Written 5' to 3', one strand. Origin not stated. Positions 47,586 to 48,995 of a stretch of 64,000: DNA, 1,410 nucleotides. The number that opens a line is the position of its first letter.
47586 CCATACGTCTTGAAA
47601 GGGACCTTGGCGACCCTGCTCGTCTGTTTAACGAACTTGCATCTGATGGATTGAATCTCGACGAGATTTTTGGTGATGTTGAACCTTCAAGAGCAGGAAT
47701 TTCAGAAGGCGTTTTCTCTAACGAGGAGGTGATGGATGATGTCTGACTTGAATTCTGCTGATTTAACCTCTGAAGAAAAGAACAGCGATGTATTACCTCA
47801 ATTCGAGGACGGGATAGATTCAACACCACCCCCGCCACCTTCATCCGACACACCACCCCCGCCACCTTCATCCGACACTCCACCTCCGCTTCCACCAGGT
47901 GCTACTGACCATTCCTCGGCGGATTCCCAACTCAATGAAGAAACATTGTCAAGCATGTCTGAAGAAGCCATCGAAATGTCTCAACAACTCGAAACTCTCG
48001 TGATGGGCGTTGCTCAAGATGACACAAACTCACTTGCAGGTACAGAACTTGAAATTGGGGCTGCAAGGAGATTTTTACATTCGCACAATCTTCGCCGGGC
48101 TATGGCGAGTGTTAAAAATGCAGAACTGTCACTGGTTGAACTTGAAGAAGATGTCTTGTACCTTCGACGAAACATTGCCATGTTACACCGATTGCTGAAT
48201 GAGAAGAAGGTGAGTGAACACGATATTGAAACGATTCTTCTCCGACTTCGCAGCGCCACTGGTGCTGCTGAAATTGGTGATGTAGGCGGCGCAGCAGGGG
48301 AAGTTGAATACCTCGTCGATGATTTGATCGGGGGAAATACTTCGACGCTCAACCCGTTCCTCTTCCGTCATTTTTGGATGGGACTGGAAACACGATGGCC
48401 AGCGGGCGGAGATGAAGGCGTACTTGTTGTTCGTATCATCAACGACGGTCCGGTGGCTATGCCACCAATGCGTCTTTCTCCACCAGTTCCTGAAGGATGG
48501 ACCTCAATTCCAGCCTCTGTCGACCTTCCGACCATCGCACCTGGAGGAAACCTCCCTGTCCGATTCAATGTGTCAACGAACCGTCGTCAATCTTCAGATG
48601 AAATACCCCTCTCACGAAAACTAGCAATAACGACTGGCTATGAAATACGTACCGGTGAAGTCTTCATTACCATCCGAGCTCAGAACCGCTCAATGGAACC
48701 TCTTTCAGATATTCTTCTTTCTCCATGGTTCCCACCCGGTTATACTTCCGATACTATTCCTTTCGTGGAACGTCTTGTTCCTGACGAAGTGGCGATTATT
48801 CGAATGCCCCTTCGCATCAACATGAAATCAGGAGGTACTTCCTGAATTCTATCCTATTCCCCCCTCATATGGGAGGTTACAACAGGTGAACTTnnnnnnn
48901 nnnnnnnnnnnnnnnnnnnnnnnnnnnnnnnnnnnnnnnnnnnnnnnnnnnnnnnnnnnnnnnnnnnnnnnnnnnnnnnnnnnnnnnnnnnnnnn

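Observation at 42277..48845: Uncharacterised three-gene envelope module joined to the 5' side of the archaellum operon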

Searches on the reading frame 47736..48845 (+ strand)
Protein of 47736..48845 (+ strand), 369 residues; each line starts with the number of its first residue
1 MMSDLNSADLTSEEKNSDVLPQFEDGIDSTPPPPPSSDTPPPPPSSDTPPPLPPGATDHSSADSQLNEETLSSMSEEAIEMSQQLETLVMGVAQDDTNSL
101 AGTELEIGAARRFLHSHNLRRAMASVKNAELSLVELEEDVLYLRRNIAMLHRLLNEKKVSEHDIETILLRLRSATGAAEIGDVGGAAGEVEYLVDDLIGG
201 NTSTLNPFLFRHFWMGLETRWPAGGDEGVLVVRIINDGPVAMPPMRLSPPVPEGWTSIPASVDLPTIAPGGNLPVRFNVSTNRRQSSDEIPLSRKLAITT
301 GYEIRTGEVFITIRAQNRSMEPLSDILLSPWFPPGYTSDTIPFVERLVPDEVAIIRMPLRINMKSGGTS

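Call 7: search_protein_families(library=pfam, proteins=[window:47736-48845:+], max_evalue=0.1)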
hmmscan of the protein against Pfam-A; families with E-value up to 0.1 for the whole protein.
window:47736-48845:+ (369 aa): 1 family
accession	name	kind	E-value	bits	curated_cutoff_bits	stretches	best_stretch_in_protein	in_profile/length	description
PF10633.15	NPCBM_assoc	-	0.00079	20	24.4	1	225-282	4-61/78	NPCBM-associated, NEW3 domain of alpha-galactosidase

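Call 9: find_homologous_proteins(query=window:47736-48845:+)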
Query window:47736-48845:+ (369 aa): 638 proteins with E <= 0.001 among 6355 candidates; the best 120 are listed.
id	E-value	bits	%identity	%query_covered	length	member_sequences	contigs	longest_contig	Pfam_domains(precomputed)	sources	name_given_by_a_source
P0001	3.6e-239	811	100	100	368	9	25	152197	-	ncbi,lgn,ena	-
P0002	7.4e-204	695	85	100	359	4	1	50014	-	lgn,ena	-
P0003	1.2e-202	691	84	100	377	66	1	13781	PF10633.16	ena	-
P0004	5.0e-202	689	80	100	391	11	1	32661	-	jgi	-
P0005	6.1e-199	678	81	100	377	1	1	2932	-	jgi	jgi:hypothetical protein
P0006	1.4e-198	677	81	100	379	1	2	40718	-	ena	-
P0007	1.0e-196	671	80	100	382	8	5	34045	-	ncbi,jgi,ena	-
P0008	6.8e-193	658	82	98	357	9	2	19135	-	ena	-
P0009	4.2e-191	653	80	100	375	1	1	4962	-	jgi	jgi:hypothetical protein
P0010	4.7e-191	652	81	100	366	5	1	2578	-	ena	-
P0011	7.8e-182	622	90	80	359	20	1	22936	-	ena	-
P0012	2.4e-181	620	79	100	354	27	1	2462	-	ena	-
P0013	1.3e-179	615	79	98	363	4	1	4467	-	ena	-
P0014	1.0e-175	602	76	100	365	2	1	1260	-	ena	-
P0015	3.3e-175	600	77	100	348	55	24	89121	-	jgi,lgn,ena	-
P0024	4.1e-164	564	73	100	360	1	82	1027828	PF10633.16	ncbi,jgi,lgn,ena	-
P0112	5.3e-135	468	58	100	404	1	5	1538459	-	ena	-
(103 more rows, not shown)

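Call 10: find_encoding_contigs(protein=P0112, flank=10000, max_places=3)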
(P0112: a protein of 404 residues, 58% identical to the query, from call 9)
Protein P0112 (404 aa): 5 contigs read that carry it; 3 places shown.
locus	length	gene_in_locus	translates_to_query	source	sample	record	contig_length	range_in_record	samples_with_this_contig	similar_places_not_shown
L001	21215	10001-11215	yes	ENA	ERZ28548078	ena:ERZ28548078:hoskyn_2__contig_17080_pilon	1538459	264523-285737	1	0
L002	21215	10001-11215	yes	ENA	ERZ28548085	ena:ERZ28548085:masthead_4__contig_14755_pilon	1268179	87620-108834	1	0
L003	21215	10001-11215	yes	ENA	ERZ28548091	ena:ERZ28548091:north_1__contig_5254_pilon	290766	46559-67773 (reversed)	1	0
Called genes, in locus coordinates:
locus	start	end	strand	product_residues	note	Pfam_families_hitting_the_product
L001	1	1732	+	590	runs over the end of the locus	PF04412:AcnX, PF28403:AcnX_2nd (weak), PF28406:AcnX_3rd, PF01989:AcnX_swivel_put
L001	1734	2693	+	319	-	PF00106:adh_short, PF01073:3Beta_HSD, PF01370:Epimerase, PF02719:Polysacc_synt_2, PF04321:RmlD_sub_bind, PF07993:NAD_binding_4, PF16363:GDP_Man_Dehyd, PF13561:adh_short_C2 (weak)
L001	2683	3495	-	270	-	PF01613:Flavin_Reduct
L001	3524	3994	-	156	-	PF25084:LbH_EIF2B (weak), PF25087:GMPPB_C (faint), PF14602:Hexapep_2 (faint), PF00132:Hexapep (weak)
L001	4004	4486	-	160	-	PF00578:AhpC-TSA, PF08534:Redoxin, PF13911:AhpC-TSA_2 (faint)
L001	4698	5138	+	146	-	-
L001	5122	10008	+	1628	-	PF07705:CARDB (faint), PF23619:Ig_VWA7 (faint), PF10633:NPCBM_assoc (faint), PF11614:FixG_C (faint)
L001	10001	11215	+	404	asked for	-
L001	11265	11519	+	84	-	PF01917:Flagellin_arch-type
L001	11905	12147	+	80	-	PF01917:Flagellin_arch-type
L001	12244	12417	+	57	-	-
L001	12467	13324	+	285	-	-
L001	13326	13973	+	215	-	-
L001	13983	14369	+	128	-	PF01917:Flagellin_arch-type (weak)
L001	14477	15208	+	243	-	PF13481:AAA_25 (weak), PF06745:ATPase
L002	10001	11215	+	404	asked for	-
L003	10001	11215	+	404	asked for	-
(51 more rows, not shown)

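Call 11: find_encoding_contigs(protein=P0024, flank=10000, max_places=3)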
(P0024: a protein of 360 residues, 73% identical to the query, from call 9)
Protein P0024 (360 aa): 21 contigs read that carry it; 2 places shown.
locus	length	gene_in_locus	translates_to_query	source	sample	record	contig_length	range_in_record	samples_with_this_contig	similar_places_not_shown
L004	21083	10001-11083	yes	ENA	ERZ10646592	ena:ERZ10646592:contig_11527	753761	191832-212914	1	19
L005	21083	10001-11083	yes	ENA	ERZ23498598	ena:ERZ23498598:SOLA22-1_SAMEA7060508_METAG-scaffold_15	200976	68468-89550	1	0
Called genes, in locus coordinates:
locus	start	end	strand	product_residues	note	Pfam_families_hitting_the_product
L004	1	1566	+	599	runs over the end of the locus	PF04412:AcnX, PF28403:AcnX_2nd (weak), PF28406:AcnX_3rd, PF01989:AcnX_swivel_put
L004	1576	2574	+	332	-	PF00106:adh_short, PF01073:3Beta_HSD, PF01370:Epimerase, PF02719:Polysacc_synt_2, PF04321:RmlD_sub_bind, PF07993:NAD_binding_4, PF08659:KR, PF13460:NAD_binding_10, +1 more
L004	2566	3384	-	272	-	PF01613:Flavin_Reduct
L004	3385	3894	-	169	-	-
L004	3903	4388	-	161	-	PF00578:AhpC-TSA, PF08534:Redoxin, PF13911:AhpC-TSA_2 (faint)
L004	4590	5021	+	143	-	-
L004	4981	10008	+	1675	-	-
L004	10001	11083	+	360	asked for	PF10633:NPCBM_assoc (faint)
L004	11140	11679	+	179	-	PF01917:Flagellin_arch-type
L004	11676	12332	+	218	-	PF01917:Flagellin_arch-type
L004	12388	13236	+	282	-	-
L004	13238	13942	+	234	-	-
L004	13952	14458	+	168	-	PF01917:Flagellin_arch-type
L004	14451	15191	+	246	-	PF13481:AAA_25 (weak), PF06745:ATPase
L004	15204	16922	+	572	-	PF00437:T2SSE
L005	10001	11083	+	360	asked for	PF10633:NPCBM_assoc (faint)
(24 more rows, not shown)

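Call 13: find_related_loci(query=A1, collection=genome_contigs, flank=10000)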
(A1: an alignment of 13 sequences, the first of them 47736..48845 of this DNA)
Query A1 (369 aa) in genome_contigs; peptide patterns used: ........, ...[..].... (x = any residue, [..] = any of these).
434 stretches matched a pattern; 169 encode a relative of the query (tblastn E <= 1e-3); the best 80 are kept; 80 distinct loci.
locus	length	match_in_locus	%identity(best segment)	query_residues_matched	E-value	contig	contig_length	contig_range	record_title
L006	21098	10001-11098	87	2-369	0e+0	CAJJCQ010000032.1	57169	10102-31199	uncultured Candidatus Poseidoniales archaeon isolate FRAM18_bin097 genome assembly, contig: FRAM17_bin097-32, whole geno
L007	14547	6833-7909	86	2-369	0e+0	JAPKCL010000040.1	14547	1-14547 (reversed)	MAG: Candidatus Poseidoniaceae archaeon isolate ANT-63 NODE_1583_length_14547_cov_5.183688, whole genome shotgun sequenc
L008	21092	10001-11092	83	9-369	0e+0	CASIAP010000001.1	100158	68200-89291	MAG: Candidatus Poseidoniaceae archaeon isolate FRAM_WSC20_S10_SRF_bin_132_1 genome assembly, contig: FRAM_WSC20_S10_SW_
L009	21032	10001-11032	81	10-369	0e+0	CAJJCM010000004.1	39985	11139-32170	uncultured Candidatus Poseidoniales archaeon isolate FRAM18_bin092 genome assembly, contig: FRAM17_bin092-4, whole genom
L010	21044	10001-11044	77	2-369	0e+0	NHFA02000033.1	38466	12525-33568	MAG: Euryarchaeota archaeon TMED99 42822, whole genome shotgun sequence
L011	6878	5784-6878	75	1-368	0e+0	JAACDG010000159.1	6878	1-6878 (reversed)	MAG: Methanobacteriota archaeon isolate HS5BWF_bin.1 HS5bwf_k87_2925529_1_6878, whole genome shotgun sequence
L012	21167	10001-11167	70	1-369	4e-178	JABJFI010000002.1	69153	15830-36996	MAG: Methanobacteriota archaeon isolate SI074_bin121 k141_2591328, whole genome shotgun sequence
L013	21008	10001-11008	76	2-369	1e-177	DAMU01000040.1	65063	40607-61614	MAG TPA_asm: Euryarchaeota archaeon UBA91 UBA91_contig_12279, whole genome shotgun sequence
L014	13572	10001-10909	86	67-369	2e-177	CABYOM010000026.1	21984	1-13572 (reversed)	uncultured Candidatus Poseidoniales archaeon isolate AG-333-I22 genome assembly, contig: AG-333-I22_NODE_26, whole genom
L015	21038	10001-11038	76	2-367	6e-176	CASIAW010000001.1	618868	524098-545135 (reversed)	MAG: Candidatus Poseidoniaceae archaeon isolate FRAM_WSC20_S26_SRF_bin_100_1 genome assembly, contig: FRAM_WSC20_S26_SW_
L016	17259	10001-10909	84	67-369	2e-174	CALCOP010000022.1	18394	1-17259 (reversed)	MAG TPA_asm: uncultured euryarchaeote isolate ERR599165_bin.117_CONCOCT_v1.1_MAG genome assembly, contig: ERZ842087.482,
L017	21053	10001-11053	73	1-369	9e-172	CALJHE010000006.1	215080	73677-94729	MAG: Candidatus Poseidoniaceae archaeon isolate S4_Bin_METABAT__259_1 genome assembly, contig: c_000000049412, whole gen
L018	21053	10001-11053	73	1-369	9e-172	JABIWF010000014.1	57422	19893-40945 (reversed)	MAG: Methanobacteriota archaeon isolate SI072_bin89 k141_636044, whole genome shotgun sequence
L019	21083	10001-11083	73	1-369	2e-170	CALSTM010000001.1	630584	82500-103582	MAG: Candidatus Poseidoniaceae archaeon isolate W_MB9_1 genome assembly, contig: contig_5650_W_MB9, whole genome shotgun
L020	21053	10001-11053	73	1-369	1e-170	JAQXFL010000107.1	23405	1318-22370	MAG: Candidatus Poseidoniaceae archaeon isolate cluster3-bin.87 k119_960023, whole genome shotgun sequence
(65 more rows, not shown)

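Call 25: search_protein_representatives(alignment_id=A1)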
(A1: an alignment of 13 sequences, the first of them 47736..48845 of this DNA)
Query: 13 sequences, 365 profile positions. Proteins with E-value up to 0.001 (for the whole library): 61; up to 1e-10: 44; up to 1e-30: 19. The best 61 are listed.
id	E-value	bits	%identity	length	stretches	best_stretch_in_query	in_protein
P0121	3.9e-191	651.4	-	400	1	10-365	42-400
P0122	3.6e-122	424.5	-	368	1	17-364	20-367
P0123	8.9e-97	341.0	-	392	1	8-358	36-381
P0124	3.3e-93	329.2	-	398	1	11-363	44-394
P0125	1.4e-76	274.5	-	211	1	14-213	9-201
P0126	8.3e-72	258.8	-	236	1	145-313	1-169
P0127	1.2e-53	199.1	-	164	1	145-258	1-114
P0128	2.0e-51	191.7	-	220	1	75-291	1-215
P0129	9.6e-48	179.6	-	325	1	55-348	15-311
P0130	6.2e-45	170.4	-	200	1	28-174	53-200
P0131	9.3e-43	163.2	-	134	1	151-246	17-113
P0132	1.4e-40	156.0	-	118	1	255-363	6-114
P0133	2.3e-40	155.3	-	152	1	4-151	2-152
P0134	3.1e-39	151.6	-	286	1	112-356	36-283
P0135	9.1e-35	136.9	-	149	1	52-162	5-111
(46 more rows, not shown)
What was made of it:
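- A g3 profile finds 61 proteins among 1.84 billion representatives (call 25).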

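Call 27: predict_structure(alignment_id=A1)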
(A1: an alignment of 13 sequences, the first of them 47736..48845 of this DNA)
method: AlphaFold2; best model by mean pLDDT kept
length: 369 residues; sequences in the alignment: 13
mean_pLDDT: 55.4   pTM: 0.35
mean pLDDT of the five models: 55.4, 55.3, 54.5, 53.9, 50.7
residues with pLDDT >= 90: 0; 70-90: 81; 50-70: 150; < 50: 138
segments of 3 or more residues with pLDDT < 50: 1-34, 36-66, 93-96, 200-225, 241-275, 363-369
pLDDT, mean of each block of 10 residues (from residue 1): 34 33 36 45 42 35 47 71 70 53 76 83 80 75 69 65 74 77 73 65 36 32 50 60 38 37 36 51 55 56 56 61 60 56 59 61 41
secondary structure, 60 per line:
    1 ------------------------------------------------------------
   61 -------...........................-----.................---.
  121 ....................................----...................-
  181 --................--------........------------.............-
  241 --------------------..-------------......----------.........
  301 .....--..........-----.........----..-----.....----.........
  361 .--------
elements in order: H68-94 H100-116 H120-156 H161-179 H183-198 H207-214 E227-239 E276-281 H292-295 E296-305 E308-317 E323-331 E343-347 E352-361
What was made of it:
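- Tried and rejected: First AlphaFold run of g3 with 13 close homologues was too poor to use (pLDDT 55, call 27).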

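Call 29: find_homologous_proteins(query=A3, max_evalue=0.001)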
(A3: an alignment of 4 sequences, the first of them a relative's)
Query A3 (4 sequences) (345 aa, profile of the alignment): 86 proteins with E <= 0.001 among 8000 candidates.
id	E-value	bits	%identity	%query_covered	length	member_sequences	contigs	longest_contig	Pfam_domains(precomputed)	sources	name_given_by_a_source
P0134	2.6e-127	442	22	72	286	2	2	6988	-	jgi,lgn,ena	-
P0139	2.3e-125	436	100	100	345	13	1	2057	-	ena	-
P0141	7.3e-125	434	33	95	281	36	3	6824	-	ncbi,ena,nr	ncbi:MAG TPA: hypothetical protein HA345_01200 [Candidatus Thalassarchaeaceae archaeon]|nr:MAG TPA: 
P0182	4.4e-121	421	21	72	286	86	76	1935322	PF10633.16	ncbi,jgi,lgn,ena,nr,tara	ncbi:MAG: hypothetical protein CMA73_04685 [Euryarchaeota archaeon]|jgi:hypothetical protein|nr:hypo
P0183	2.5e-115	403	87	99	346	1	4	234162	-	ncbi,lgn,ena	-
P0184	8.5e-115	401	82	99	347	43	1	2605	-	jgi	-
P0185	7.4e-113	394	81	99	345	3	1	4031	-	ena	-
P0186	1.8e-110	387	82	99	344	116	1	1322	-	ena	-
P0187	7.0e-109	381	80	99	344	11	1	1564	-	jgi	jgi:hypothetical protein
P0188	8.5e-104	365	32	97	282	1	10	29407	-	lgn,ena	-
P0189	3.5e-103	363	32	97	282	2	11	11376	-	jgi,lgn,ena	-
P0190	4.5e-103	362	31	97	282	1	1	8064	-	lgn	-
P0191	4.0e-102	359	28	51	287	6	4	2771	PF10633.16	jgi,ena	-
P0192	6.3e-102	359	28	46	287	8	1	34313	-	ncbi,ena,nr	ncbi:MAG: hypothetical protein VX320_00040 [Candidatus Thermoplasmatota archaeon]|nr:hypothetical pr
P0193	5.0e-101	356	28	46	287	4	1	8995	-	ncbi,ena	-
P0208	3.5e-98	346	28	45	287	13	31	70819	PF02883.27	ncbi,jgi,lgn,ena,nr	ncbi:MAG: hypothetical protein QF479_05045 [Candidatus Poseidoniaceae archaeon]|nr:hypothetical prot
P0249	2.1e-84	301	57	96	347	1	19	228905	-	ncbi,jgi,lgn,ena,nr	ncbi:MAG: hypothetical protein CMA28_01255 [Euryarchaeota archaeon]|jgi:tetratricopeptide (TPR) repe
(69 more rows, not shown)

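Call 30: find_encoding_contigs(protein=P0182, flank=10000, max_places=2)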
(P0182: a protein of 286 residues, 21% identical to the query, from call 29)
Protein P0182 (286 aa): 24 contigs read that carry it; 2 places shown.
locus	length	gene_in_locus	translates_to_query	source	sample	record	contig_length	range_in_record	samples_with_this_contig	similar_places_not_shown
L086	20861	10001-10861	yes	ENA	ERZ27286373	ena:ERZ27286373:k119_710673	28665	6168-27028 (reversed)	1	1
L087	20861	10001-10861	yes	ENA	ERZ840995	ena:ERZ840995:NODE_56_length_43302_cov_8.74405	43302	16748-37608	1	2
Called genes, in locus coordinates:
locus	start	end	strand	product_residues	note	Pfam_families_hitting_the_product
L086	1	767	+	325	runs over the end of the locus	-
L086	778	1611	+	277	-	-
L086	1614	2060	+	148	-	-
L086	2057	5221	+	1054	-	-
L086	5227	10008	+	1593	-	PF23619:Ig_VWA7 (faint), PF10633:NPCBM_assoc (faint), PF11614:FixG_C (faint)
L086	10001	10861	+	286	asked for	PF10633:NPCBM_assoc (faint)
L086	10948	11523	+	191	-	PF01917:Flagellin_arch-type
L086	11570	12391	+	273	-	-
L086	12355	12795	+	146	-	-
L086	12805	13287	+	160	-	PF01917:Flagellin_arch-type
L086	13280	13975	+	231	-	PF06745:ATPase, PF13401:AAA_22 (faint)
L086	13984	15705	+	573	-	PF13401:AAA_22 (faint), PF00437:T2SSE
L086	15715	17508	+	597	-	PF00482:T2SSF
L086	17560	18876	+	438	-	PF00924:MS_channel_2nd, PF21082:MS_channel_3rd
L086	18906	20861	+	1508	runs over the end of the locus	-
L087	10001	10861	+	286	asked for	PF10633:NPCBM_assoc (faint)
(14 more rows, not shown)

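Call 31: find_encoding_contigs(protein=P0183, flank=10000, max_places=2)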
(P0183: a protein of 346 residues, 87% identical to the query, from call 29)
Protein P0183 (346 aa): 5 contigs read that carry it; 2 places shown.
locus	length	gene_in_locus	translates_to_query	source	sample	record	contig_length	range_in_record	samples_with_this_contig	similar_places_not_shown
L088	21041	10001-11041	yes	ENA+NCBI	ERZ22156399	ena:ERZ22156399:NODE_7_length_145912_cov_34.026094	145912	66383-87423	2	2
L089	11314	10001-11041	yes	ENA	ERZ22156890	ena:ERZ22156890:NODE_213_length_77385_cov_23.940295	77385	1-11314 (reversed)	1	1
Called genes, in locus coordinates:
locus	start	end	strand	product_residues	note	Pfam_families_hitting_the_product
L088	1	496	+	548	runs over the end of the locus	PF00005:ABC_tran, PF00006:ATP-synt_ab (faint), PF00931:NB-ARC (faint), PF02463:SMC_N (weak), PF05729:NACHT (faint), PF13166:AAA_13 (faint), PF12848:ABC_tran_Xtn (weak), PF00005:ABC_tran, +5 more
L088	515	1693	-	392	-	PF04123:DUF373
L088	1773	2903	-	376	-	PF04104:DNA_primase_lrg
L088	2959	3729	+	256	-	-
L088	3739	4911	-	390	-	PF04151:PPC (faint)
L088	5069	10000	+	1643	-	PF11614:FixG_C (faint)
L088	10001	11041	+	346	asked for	-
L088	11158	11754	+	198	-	PF01917:Flagellin_arch-type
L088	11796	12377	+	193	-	PF01917:Flagellin_arch-type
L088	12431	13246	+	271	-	-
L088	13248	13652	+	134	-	-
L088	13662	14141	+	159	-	PF01917:Flagellin_arch-type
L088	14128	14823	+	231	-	PF06745:ATPase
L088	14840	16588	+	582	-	PF00437:T2SSE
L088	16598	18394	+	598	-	PF00482:T2SSF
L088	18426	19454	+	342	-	-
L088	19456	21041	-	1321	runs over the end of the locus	PF03833:PolC_DP2_N, PF24844:PolC_DP2_central, PF24846:PolC_DP2_cat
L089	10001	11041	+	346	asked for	-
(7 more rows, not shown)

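Call 32: find_encoding_contigs(protein=P0249, flank=10000, max_places=2)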
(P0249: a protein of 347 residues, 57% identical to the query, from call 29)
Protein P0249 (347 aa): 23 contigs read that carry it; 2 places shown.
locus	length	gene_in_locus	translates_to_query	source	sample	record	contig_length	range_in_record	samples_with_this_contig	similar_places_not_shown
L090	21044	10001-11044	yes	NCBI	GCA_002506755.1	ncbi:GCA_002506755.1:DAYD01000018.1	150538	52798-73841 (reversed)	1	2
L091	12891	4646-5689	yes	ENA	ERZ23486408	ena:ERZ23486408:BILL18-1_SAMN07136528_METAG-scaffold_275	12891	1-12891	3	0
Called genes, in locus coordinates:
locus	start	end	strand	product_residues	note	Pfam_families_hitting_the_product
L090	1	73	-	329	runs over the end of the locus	PF02749:QRPTase_N, PF01729:QRPTase_C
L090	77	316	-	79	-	-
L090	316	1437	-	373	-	PF04123:DUF373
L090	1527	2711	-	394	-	PF04104:DNA_primase_lrg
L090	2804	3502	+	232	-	-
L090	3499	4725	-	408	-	-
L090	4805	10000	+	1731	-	PF07705:CARDB (faint), PF23619:Ig_VWA7 (faint)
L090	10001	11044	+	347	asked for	-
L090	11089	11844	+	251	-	PF01917:Flagellin_arch-type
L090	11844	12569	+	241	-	PF01917:Flagellin_arch-type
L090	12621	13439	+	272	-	-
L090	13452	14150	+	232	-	-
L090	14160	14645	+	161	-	PF01917:Flagellin_arch-type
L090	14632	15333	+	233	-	PF06745:ATPase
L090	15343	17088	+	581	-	PF00437:T2SSE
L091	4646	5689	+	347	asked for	-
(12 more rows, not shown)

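Call 33: find_encoding_contigs(protein=P0188, flank=10000, max_places=2)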
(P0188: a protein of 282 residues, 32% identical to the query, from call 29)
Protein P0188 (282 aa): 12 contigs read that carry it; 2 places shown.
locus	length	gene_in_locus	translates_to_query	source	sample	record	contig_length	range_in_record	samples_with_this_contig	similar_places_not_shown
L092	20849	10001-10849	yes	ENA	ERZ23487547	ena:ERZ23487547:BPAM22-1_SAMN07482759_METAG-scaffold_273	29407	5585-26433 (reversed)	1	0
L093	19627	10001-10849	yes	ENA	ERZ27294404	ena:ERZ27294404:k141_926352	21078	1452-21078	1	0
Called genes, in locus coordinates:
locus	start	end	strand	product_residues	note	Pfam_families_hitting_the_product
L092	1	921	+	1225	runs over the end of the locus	PF22352:K319L-like_PKD (faint), PF07705:CARDB (weak), PF18911:PKD_4, PF00801:PKD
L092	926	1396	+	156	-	-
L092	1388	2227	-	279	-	PF01613:Flavin_Reduct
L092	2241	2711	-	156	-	PF08534:Redoxin, PF00578:AhpC-TSA, PF13911:AhpC-TSA_2 (weak)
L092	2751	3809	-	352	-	-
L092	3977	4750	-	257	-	-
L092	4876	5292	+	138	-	-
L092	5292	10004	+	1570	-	PF10633:NPCBM_assoc (faint), PF22544:HYDIN_VesB_CFA65-like_Ig (faint), PF11614:FixG_C (faint)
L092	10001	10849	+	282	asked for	-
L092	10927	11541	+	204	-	PF01917:Flagellin_arch-type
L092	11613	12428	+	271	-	-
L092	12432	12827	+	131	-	-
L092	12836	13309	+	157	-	PF01917:Flagellin_arch-type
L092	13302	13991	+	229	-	PF06745:ATPase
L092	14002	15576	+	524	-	PF00437:T2SSE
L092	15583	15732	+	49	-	-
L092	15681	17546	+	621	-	PF00482:T2SSF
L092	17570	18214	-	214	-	PF00730:HhH-GPD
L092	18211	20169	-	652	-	PF14716:HHH_8, PF14520:HHH_5, PF14791:DNA_pol_B_thumb, PF02811:PHP (weak)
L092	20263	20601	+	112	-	-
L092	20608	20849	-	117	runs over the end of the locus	PF01106:NifU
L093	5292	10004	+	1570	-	PF10633:NPCBM_assoc (faint), PF22544:HYDIN_VesB_CFA65-like_Ig (faint), PF11614:FixG_C (faint)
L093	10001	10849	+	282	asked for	-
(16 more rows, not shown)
